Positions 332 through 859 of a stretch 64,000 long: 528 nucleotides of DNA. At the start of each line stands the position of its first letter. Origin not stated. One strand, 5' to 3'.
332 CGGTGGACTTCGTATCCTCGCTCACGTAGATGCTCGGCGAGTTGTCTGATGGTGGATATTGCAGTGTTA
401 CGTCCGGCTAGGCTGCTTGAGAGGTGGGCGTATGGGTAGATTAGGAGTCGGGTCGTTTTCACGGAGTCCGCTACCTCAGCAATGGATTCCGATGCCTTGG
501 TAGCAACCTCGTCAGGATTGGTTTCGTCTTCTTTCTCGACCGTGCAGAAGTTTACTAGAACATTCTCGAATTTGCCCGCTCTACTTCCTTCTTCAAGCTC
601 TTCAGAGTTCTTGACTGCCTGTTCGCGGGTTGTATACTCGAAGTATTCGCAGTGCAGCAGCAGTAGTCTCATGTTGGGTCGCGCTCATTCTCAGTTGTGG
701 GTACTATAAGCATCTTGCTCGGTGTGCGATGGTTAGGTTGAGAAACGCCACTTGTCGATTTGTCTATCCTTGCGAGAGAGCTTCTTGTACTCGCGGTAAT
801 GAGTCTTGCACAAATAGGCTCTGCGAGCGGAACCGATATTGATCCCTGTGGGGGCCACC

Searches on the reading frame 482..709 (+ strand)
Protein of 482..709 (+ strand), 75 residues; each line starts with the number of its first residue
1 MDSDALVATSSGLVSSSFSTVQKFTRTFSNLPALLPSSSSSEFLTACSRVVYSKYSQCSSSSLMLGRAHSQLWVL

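Call 109: search_protein_families(library=padloc, alignment_id=A8, max_evalue=0.001)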
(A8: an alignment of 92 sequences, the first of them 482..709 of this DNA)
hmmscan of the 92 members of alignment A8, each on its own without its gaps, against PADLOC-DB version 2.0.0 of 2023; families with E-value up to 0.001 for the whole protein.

A. member 1, window:482-709:+ (75 aa): 0 families

B. families by the number of members that match (of 92 scanned): 65 families (the first 25 are shown)
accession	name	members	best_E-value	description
PDLC02707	PbeA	1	7.6e-58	PbeA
PDLC01248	Cas1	1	1e-56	"CAS-I,CAS-II,CAS-III,CAS-IV,CAS-V,CAS-VI; acquisition_1"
PDLC01608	Cas1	1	9.4e-54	"CAS-I,CAS-II,CAS-III,CAS-IV,CAS-V,CAS-VI; acquisition_1"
PDLC00927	Cas1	1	6.2e-53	CRISPR-associated endonuclease Cas1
PDLC02704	PbeA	1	2.3e-48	PbeA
PDLC01449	Cas1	1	1.7e-47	"CAS-I,CAS-II,CAS-III,CAS-IV,CAS-V,CAS-VI; acquisition_1"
PDLC00928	Cas1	1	5.4e-45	Cas1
PDLC01249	Cas1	1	3.6e-44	"CAS-I,CAS-II,CAS-III,CAS-IV,CAS-V,CAS-VI; acquisition_1"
PDLC02025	Cas1d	1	4.7e-39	-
PDLC01747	Cas1g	1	2.8e-37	-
PDLC02196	IetA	1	3.1e-37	-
PDLC02066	Cas1b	1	7e-35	-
PDLC02706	PbeA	1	1.1e-33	PbeA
PDLC02195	IetA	1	3.9e-33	-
PDLC04232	IetA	1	1.7e-32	-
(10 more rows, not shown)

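Call 110: search_protein_families(library=pfam, alignment_id=A8, max_evalue=0.00001)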
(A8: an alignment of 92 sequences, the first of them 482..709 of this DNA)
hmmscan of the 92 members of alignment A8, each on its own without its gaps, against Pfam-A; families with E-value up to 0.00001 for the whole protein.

A. member 1, window:482-709:+ (75 aa): 0 families

B. families by the number of members that match (of 92 scanned): 65 families (the first 25 are shown)
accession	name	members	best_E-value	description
PF01037.27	AsnC_trans_reg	2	1.4e-19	Lrp/AsnC ligand binding domain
PF00324.27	AA_permease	2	5.5e-18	Amino acid permease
PF13520.12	AA_permease_2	2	2.1e-15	Amino acid permease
PF00582.32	Usp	2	2.6e-13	Universal stress protein family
PF13240.11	Zn_Ribbon_1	2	2.4e-07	zinc-ribbon domain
PF05626.16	DUF790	1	2.2e-109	Protein of unknown function (DUF790)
PF00206.25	Lyase_1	1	8.3e-91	Lyase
PF00180.25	Iso_dh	1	3.5e-83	Isocitrate/isopropylmalate dehydrogenase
PF01855.24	POR_N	1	1.3e-52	Pyruvate flavodoxin/ferredoxin oxidoreductase, thiamine diP-bdg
PF01867.21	Cas_Cas1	1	1.9e-52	CRISPR associated protein Cas1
PF00004.35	AAA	1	3.1e-38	ATPase family associated with various cellular activities (AAA)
PF11756.13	YgbA_NO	1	2.9e-37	Nitrous oxide-stimulated promoter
PF01894.22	UPF0047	1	1.1e-36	Uncharacterised protein family UPF0047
PF01145.31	Band_7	1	2.4e-35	SPFH domain / Band 7 family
PF00294.29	PfkB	1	6.5e-35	pfkB family carbohydrate kinase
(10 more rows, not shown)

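Call 112: search_protein_families(library=padloc, alignment_id=A9, max_evalue=0.01)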
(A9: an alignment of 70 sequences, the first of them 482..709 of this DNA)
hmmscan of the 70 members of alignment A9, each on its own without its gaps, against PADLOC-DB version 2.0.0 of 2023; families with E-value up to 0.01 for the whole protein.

A. member 1, window:482-709:+ (75 aa): 0 families

B. families by the number of members that match (of 70 scanned): 7 families
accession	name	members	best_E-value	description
PDLC02725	PbeC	1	3.3e-05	PbeC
PDLC01438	Csa3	1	0.0015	"CAS-I,CAS-II,CAS-III,CAS-IV,CAS-V,CAS-VI; associated_signaling"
PDLC03859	LmuB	1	0.0022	-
PDLC01866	CARF3--CARF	1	0.0023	-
PDLC01848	CARF3--CARF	1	0.0041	-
PDLC03865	LmuB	1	0.0062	-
PDLC01268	CasR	1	0.0066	"CAS-I,CAS-II,CAS-III,CAS-IV,CAS-V,CAS-VI; associated_signaling"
